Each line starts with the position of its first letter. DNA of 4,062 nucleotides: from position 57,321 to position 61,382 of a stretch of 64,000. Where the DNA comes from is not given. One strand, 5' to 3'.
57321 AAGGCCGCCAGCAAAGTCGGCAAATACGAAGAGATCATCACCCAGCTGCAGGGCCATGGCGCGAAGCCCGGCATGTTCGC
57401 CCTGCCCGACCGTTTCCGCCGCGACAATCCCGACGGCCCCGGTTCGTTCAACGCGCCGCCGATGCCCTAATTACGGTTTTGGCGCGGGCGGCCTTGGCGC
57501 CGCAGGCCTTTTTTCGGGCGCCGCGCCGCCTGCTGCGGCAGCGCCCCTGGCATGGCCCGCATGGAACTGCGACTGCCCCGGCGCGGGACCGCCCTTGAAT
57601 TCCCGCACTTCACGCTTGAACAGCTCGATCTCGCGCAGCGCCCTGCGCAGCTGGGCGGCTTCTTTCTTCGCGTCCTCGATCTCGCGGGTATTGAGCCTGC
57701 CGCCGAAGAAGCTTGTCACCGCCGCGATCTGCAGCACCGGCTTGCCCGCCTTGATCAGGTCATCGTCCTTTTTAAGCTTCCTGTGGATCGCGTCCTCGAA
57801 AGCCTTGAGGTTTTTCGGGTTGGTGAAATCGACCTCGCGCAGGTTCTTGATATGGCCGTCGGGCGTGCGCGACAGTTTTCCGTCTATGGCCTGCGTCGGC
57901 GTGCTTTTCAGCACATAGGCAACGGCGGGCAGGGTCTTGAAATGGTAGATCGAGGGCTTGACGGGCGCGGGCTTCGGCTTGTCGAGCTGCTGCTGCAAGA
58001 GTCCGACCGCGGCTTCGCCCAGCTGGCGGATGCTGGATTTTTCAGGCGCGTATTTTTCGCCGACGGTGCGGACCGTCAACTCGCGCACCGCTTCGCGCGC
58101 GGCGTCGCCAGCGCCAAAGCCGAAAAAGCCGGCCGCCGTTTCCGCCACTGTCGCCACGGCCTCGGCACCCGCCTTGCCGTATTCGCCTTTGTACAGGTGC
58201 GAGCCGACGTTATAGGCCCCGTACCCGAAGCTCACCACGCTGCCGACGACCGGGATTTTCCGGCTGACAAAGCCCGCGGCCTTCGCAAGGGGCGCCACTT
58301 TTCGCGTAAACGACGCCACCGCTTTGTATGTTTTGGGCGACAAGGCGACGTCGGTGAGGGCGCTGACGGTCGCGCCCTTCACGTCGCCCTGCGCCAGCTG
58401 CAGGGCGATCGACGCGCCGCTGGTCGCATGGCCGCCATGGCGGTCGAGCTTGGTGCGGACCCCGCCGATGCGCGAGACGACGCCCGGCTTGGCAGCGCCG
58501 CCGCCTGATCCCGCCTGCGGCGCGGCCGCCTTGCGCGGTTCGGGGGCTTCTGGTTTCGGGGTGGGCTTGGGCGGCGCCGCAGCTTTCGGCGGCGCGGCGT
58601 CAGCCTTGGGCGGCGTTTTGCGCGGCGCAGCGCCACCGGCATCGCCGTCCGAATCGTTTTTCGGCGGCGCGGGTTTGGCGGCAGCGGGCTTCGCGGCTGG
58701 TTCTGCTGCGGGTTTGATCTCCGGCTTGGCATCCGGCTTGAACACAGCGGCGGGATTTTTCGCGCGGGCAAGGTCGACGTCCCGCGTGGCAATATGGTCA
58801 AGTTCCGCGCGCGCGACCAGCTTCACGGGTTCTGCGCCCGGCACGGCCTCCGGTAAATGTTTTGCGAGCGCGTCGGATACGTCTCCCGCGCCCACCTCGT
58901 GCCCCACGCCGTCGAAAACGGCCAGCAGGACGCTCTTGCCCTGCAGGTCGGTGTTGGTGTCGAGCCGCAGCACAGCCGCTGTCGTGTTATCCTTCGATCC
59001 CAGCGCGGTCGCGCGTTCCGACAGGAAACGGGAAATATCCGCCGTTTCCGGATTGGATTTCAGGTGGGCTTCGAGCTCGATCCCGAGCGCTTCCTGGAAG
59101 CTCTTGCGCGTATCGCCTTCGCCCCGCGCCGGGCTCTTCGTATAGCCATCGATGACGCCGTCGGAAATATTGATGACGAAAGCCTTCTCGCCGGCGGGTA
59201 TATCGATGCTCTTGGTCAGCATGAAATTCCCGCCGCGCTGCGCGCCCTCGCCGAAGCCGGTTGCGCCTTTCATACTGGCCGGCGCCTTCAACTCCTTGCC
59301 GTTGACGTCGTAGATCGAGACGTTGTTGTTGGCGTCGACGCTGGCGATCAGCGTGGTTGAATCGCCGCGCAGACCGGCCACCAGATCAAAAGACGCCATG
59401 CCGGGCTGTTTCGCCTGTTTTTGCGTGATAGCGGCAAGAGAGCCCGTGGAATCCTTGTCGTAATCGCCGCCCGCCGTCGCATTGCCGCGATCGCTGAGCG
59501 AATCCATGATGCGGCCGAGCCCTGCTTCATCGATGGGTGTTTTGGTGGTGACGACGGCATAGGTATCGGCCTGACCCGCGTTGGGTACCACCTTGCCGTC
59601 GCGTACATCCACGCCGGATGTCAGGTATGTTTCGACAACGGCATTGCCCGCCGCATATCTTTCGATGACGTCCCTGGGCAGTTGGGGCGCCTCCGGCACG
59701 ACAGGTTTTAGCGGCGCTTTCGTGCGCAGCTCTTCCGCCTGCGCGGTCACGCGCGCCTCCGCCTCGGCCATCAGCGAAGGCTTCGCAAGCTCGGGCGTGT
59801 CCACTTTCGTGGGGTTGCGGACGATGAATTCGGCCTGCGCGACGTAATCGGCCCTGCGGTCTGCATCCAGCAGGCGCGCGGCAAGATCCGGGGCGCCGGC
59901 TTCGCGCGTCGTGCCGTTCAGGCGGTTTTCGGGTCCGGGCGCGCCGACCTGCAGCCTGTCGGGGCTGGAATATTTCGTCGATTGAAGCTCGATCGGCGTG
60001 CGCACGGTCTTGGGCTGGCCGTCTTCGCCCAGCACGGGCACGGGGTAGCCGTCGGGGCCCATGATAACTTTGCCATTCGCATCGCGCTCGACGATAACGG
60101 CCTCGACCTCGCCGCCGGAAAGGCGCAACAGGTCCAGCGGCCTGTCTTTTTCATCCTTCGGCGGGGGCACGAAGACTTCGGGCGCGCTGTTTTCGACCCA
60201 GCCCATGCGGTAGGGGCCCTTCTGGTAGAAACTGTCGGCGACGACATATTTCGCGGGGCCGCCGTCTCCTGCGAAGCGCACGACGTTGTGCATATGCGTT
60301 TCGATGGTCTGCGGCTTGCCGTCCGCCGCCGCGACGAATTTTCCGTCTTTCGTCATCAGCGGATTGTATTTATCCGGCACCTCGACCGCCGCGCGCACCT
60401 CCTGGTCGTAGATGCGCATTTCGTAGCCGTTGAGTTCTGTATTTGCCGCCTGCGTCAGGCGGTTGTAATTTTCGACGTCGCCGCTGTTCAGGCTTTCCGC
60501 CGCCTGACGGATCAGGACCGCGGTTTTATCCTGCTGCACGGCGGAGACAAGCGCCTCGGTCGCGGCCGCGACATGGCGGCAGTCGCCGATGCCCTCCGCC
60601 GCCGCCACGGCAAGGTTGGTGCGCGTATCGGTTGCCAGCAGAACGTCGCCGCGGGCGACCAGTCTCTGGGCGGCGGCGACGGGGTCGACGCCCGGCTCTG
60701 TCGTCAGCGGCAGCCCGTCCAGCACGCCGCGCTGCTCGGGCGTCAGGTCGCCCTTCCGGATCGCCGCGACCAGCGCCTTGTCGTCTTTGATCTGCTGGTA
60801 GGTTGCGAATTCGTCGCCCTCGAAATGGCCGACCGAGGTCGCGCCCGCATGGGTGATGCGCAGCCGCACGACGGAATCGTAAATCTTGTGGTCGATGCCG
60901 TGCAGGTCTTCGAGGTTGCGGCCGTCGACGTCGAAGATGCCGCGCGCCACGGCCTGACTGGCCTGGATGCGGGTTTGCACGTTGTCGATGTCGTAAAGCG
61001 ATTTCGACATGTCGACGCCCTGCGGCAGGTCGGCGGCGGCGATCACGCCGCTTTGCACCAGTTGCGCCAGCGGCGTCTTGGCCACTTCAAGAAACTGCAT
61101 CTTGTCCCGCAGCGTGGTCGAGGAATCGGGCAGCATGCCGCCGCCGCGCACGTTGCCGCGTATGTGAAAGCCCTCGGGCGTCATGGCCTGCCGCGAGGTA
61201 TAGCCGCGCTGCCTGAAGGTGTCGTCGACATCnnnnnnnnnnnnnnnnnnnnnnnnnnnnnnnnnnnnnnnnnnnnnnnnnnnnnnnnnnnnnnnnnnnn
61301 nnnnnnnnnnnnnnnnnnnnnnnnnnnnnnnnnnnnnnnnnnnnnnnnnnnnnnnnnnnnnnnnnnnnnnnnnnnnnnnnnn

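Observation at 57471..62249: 1592-aa multidomain effector-like protein bracketed by ankyrin-repeat genes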

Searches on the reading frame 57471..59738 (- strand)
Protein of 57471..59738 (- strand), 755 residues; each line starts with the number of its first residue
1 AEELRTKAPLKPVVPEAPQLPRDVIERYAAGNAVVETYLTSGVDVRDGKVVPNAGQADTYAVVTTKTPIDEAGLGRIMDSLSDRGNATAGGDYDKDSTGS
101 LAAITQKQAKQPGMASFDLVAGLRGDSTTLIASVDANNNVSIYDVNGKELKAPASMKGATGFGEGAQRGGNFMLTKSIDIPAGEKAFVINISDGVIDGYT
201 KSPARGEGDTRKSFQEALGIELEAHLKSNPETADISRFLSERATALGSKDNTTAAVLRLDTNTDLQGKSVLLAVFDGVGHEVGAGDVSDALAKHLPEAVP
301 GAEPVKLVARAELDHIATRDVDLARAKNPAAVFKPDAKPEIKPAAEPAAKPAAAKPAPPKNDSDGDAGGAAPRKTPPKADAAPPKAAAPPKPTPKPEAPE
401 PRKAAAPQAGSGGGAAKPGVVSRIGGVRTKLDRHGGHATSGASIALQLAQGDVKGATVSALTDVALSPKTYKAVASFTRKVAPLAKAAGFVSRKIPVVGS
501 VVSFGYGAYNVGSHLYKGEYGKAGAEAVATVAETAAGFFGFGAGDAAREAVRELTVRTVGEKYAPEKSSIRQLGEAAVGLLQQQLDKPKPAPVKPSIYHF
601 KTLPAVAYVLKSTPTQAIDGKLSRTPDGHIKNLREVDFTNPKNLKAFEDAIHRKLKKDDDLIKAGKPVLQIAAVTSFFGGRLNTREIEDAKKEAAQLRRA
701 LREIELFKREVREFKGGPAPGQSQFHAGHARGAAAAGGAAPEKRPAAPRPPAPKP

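Call 31: predict_structure(alignment_id=A2)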
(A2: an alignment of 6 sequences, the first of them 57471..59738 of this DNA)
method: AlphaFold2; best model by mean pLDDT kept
length: 755 residues; sequences in the alignment: 6
mean_pLDDT: 56.8   pTM: 0.45
mean pLDDT of the five models: 56.8, 54.5, 53.1, 51.9, 48.1
residues with pLDDT >= 90: 70; 70-90: 202; 50-70: 123; < 50: 360
segments of 3 or more residues with pLDDT < 50: 1-21, 87-96, 149-170, 279-281, 315-319, 331-499, 514-516, 518-521, 532-592, 667-683, 716-755
pLDDT, mean of each block of 10 residues (from residue 1): 33 33 78 88 64 68 90 84 54 51 91 92 79 91 68 38 35 81 94 82 54 78 87 86 79 91 91 74 66 87 86 55 56 41 34 37 30 32 35 35 31 27 23 28 39 39 36 34 33 41 56 48 52 45 34 31 33 34 33 55 56 75 67 74 84 83 55 32 56 79 81 53 28 28 37 40
secondary structure, 60 per line:
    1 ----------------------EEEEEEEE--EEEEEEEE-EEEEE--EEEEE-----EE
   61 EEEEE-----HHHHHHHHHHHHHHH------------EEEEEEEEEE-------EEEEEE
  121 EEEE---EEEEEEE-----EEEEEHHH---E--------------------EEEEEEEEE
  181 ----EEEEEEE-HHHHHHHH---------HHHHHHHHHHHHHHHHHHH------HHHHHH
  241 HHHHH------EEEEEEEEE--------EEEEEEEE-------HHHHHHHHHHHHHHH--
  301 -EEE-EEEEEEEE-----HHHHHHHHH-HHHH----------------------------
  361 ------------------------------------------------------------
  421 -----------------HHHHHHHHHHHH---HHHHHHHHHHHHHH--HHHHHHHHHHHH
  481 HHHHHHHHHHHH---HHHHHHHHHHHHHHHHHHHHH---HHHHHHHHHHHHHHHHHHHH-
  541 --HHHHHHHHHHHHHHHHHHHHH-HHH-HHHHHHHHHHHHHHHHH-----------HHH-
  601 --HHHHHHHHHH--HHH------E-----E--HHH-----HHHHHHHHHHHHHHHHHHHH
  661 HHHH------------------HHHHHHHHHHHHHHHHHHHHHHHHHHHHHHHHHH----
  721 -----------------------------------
elements in order (helices of 4 or more, strands of 3 or more residues): E23-30 E33-40 E42-46 E49-53 E59-65 H71-85 E98-107 E115-124 E128-134 E140-144 E172-180 E185-191 H193-200 H210-228 H235-245 E252-260 E269-276 H284-298 E302-304 E306-313 H319-327 H329-332 H438-449 H453-466 H469-492 H496-516 H520-539 H543-563 H569-585 H603-612 H641-664 H683-716

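Call 34: fold_search(model_id=the predicted structure, library=pdb)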
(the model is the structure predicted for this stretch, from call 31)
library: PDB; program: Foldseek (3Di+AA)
matches with E <= 10: 383; with E <= 0.001: 0
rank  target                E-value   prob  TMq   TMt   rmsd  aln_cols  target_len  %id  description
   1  4da1                  3.1e-03  0.93  0.15  0.36  11.5       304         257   12  Crystal structure of branched-chain alpha-ketoacid dehydrogenase phosphatase with Mg (II) ions at the active site (released 2012-02-08)
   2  6ak7                  3.3e-03  0.99  0.16  0.41  12.4       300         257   12  Crystal structure of PPM1K-N94K (released 2019-09-11)
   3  2p8e_B                1.3e-02  0.99  0.19  0.43   7.4       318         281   12  Crystal structure of the serine/threonine phosphatase domain of human PPM1B (released 2007-04-03)
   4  2isn_A                2.3e-02  0.93  0.19  0.37  12.1       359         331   10  Crystal structure of a phosphatase from a pathogenic strain Toxoplasma gondii (released 2006-10-31)
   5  4fsj_A                2.7e-02  0.08  0.07  0.13  19.6       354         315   10  Crystal structure of the virus like particle of Flock House virus (released 2012-08-01)
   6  2isn_B                3.1e-02  0.89  0.19  0.37  12.4       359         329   10  Crystal structure of a phosphatase from a pathogenic strain Toxoplasma gondii (released 2006-10-31)
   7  2izw_C                4.4e-02  0.10  0.06  0.14  22.9       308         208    8  Crystal structure of Ryegrass Mottle Virus (released 2007-10-02)
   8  4fte_A                7.2e-02  0.06  0.08  0.12  21.5       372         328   10  Crystal structure of the D75N mutant capsid of Flock House virus (released 2012-08-01)
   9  4fts_C                8.8e-02  0.05  0.07  0.12  21.9       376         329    9  Crystal structure of the N363T mutant of the Flock House virus capsid (released 2012-08-01)
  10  2pnq_A                1.1e-01  0.66  0.12  0.22   9.8       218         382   11  Crystal structure of pyruvate dehydrogenase phosphatase 1 (PDP1) (released 2007-08-21)
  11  9lzl_H                1.1e-01  0.04  0.07  0.12  21.3       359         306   11  Flat-contact of Flock House Virus early disassembly intermediate (released 2025-08-13)
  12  4fts_A                1.2e-01  0.03  0.07  0.11  22.1       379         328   10  Crystal structure of the N363T mutant of the Flock House virus capsid (released 2012-08-01)
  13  3mq3                  2.0e-01  0.16  0.12  0.20  16.3       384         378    9  Crystal structure of native bovine PDP1c (released 2011-05-18)
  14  5iiq                  2.7e-01  0.03  0.07  0.10  21.0       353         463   11  Structure of the SPX-TTM domain fragment of the yeast inorganic polyphophate polymerase Vtc4 (form B). (released 2016-04-27)
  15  9vfs_A                2.9e-01  0.03  0.05  0.11  20.5       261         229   10  Structure of Coxsackievirus A6 Altered-particles (released 2025-11-26)
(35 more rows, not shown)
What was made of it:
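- On PPM/PP2C phosphatase: Model blocks in this segment reach pLDDT 80-94 (calls 31, 34).
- Closest known: PPM/PP2C Ser/Thr phosphatases. Same: They are the best structural matches (call 34).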

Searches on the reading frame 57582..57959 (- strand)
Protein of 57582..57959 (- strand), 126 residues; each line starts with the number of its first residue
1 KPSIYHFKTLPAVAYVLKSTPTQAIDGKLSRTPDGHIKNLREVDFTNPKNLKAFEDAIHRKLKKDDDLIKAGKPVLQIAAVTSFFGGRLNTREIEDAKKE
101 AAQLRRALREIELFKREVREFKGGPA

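Call 103: search_solved_structures(query=A10, max_evalue=10, show_alignments=1)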
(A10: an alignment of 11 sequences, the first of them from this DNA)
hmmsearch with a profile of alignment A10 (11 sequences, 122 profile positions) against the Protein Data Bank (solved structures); distinct sequences matched with E-value up to 10: 6.
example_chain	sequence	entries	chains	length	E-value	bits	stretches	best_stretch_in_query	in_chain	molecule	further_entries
7fad_A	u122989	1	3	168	0.017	18.4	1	18-110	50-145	Gamma-tubulin complex component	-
6tf9_RP1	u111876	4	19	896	0.11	15.8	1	18-110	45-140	Gamma-tubulin complex component 2 | Gamma-tubulin complex component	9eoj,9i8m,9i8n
7vzg_A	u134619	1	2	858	0.65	13.3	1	64-121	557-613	PscA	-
7vzr_A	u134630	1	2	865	0.66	13.3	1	64-121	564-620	Photosynthetic reaction center subunit M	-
7yb9_A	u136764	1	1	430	3.1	11.1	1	46-108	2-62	Aspartyl/asparaginyl beta-hydroxylase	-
3lll_A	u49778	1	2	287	6.3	10.1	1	28-66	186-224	Protein kinase C and casein kinase substrate in neurons protein 2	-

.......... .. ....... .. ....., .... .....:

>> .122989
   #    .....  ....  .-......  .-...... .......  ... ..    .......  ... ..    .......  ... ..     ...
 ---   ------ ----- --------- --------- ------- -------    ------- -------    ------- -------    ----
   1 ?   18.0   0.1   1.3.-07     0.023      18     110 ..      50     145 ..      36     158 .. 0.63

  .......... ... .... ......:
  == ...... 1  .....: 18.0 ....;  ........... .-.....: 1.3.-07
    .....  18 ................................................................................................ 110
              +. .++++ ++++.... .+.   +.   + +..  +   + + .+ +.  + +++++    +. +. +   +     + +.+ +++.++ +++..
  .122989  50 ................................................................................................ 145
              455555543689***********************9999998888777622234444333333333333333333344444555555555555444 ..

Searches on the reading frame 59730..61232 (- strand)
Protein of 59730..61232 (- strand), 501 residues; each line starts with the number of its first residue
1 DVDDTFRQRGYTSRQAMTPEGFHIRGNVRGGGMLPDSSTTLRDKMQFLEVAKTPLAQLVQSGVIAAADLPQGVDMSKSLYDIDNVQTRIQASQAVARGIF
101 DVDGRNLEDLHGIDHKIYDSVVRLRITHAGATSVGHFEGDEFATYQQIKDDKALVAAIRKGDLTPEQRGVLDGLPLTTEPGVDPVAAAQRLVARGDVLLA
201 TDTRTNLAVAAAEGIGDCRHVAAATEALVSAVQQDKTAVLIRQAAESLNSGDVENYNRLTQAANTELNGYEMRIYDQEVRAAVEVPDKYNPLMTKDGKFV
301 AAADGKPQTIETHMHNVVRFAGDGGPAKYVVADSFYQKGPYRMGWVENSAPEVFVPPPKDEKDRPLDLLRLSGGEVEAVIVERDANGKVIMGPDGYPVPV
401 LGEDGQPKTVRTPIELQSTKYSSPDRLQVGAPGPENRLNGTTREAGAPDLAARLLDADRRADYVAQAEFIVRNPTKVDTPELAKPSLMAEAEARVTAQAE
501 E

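Call 14: search_protein_families(library=pfam, proteins=[window:59730-61232:-], max_evalue=10)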
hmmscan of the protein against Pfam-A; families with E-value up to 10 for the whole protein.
window:59730-61232:- (501 aa): 2 families
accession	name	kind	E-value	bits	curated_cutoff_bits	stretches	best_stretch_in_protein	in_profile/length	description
PF19637.4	DUF6140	-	0.16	12.5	27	1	282-303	24-47/69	Family of unknown function (DUF6140)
PF21563.3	Mcp40H-20_sensor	-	0.19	12.4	27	1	238-283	1-46/112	Methyl-accepting chemotaxis sensory transducer, class 40H, sensor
